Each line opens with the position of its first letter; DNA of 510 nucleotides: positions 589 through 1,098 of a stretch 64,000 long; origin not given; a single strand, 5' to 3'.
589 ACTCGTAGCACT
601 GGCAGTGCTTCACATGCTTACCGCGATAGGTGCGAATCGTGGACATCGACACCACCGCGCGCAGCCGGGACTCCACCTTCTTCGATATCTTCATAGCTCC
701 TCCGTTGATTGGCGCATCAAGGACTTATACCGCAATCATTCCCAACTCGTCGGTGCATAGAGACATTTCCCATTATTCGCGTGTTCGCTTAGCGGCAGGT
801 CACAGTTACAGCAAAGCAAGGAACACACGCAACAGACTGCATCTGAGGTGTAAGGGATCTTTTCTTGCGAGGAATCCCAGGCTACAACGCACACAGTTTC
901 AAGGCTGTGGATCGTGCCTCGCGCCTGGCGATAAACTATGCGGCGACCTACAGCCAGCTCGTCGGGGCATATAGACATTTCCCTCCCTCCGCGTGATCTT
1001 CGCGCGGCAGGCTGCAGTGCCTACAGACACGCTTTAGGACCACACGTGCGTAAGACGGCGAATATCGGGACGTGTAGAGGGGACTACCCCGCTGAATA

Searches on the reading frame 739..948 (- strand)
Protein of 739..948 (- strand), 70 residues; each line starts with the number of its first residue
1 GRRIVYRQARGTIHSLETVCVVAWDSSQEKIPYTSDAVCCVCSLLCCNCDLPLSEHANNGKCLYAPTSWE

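Call 31: find_homologous_proteins(query=A1, max_evalue=1)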
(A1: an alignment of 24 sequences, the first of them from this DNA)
Query A1 (24 sequences) (70 aa, profile of the alignment): 10 proteins with E <= 1 among 63 candidates.
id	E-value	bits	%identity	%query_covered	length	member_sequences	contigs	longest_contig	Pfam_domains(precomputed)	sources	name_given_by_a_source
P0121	3.3e-18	83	40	76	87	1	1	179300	-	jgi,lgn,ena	-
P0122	9.0e-17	79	54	37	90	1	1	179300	-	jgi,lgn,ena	-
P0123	1.0e-16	79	48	36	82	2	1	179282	-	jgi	-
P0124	2.4e-16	77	39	80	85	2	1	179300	-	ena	-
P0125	2.8e-16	77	50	34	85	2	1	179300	-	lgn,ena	-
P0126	3.9e-16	77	100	100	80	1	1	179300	-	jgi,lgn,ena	-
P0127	4.7e-16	76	44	36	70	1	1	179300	-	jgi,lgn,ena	-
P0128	2.3e-15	74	33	97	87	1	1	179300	-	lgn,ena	-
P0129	6.3e-13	66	33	70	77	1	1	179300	-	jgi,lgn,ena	-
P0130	2.1e-12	65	48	36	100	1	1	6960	-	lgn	-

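Call 33: find_encoding_contigs(protein=P0130, flank=10000, max_places=3)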
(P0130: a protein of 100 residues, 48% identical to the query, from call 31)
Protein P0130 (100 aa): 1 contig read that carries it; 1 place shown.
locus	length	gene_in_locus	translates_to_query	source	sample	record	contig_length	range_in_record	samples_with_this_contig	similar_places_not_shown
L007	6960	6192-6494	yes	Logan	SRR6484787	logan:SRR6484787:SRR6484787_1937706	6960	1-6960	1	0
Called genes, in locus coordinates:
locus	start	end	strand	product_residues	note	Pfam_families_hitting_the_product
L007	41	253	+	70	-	-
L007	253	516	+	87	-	-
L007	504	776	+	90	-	-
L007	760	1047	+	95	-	-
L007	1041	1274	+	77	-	-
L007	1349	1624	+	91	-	-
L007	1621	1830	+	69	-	-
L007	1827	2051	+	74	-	-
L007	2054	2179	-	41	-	-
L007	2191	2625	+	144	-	-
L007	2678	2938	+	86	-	-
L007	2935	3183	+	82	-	-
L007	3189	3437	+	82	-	-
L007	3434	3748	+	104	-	-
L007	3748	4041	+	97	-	-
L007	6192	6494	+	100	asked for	-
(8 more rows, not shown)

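Call 68: predict_structure(alignment_id=A4)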
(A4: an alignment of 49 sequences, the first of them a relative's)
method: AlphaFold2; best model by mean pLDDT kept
length: 82 residues; sequences in the alignment: 49
mean_pLDDT: 90.5   pTM: 0.77
mean pLDDT of the five models: 90.5, 87.0, 85.3, 81.1, 80.8
residues with pLDDT >= 90: 63; 70-90: 16; 50-70: 3; < 50: 0
segments of 3 or more residues with pLDDT < 50: none
pLDDT, mean of each block of 10 residues (from residue 1): 86 95 90 91 94 92 92 89 70
secondary structure, 60 per line:
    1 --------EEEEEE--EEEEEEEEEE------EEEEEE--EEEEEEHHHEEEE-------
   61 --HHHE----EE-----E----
elements in order: E9-14 E17-26 E33-38 E41-46 E50-53

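Call 70: fold_search(model_id=the predicted structure, library=pdb)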
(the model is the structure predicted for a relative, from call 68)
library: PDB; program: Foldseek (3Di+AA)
matches with E <= 10: 977; with E <= 0.001: 0
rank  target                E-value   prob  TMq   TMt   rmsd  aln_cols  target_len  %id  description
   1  6vip_A                2.0e-02  1.00  0.45  0.32   2.0        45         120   13  TUDOR DOMAIN OF TUMOR SUPPRESSOR P53BP1 WITH MFP-6008 (released 2020-02-12)
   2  8t2d_A                3.8e-02  1.00  0.51  0.37   2.4        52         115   12  Ubiquitin variant i53:Mutant T12Y.T14E.L67R with 53BP1 Tudor domain (released 2024-03-27)
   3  6my0_A                3.8e-02  1.00  0.50  0.35   2.4        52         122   12  Structure of 53BP1 Tandem Tudor domains with E1549P and D1550N mutations (released 2019-11-27)
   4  6my0_B                3.8e-02  1.00  0.49  0.36   2.5        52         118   12  Structure of 53BP1 Tandem Tudor domains with E1549P and D1550N mutations (released 2019-11-27)
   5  8swj_B                3.8e-02  1.00  0.44  0.30   2.3        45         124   13  Co-crystal structure of 53BP1 tandem Tudor domains in complex with UNC8531 (released 2023-08-02)
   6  4x34_B                4.0e-02  1.00  0.45  0.32   2.0        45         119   13  Crystal structure of the 53BP1 tandem tudor domain in complex with p53K381acK382me2 (released 2015-03-04)
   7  9ckj_F                4.0e-02  1.00  0.49  0.35   2.5        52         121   12  Co-crystal structure of 53BP1 tandem Tudor domains in complex with UNC9512 (released 2024-10-30)
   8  8swj_C                4.2e-02  1.00  0.49  0.34   2.5        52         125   12  Co-crystal structure of 53BP1 tandem Tudor domains in complex with UNC8531 (released 2023-08-02)
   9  6vip_B                4.5e-02  1.00  0.44  0.31   2.1        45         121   13  TUDOR DOMAIN OF TUMOR SUPPRESSOR P53BP1 WITH MFP-6008 (released 2020-02-12)
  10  5xfq_B                4.5e-02  0.99  0.52  0.15   9.5       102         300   17  Ternary complex of PHF1, a DNA duplex and a histone peptide (released 2017-09-13)
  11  2g3r                  5.0e-02  1.00  0.49  0.35   2.0        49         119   12  Crystal Structure of 53BP1 tandem tudor domains at 1.2 A resolution (released 2007-01-02)
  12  6upt_B                5.3e-02  1.00  0.44  0.32   2.2        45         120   13  Tudor Domain of Tumor suppressor p53BP1 with MFP-2706 (released 2019-11-20)
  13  3lh0_A                6.0e-02  1.00  0.49  0.35   2.0        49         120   12  Crystal structure of the 53BP1 tandem tudor domain in complex with p53K372me2 (released 2010-03-23)
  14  6co2_D                7.5e-02  1.00  0.50  0.36   2.3        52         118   12  Structure of an engineered protein (NUDT16TI) in complex with 53BP1 Tudor domains (released 2018-06-06)
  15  8eom_A                7.5e-02  1.00  0.49  0.34   2.3        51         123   12  TUDOR DOMAIN OF TUMOR SUPPRESSOR P53BP1 WITH MFP-5973 (released 2023-01-18)
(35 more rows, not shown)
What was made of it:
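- On Array protein family (Tudor/SH3-like barrel + C-terminal knuckle, 70-100 aa): The array member model is a five-strand barrel, and its top Foldseek hits are 53BP1/PHF1 Tudor domains (calls 68, 70).
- The array N-domain also resembles Hfq/Sm barrels (call 70).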
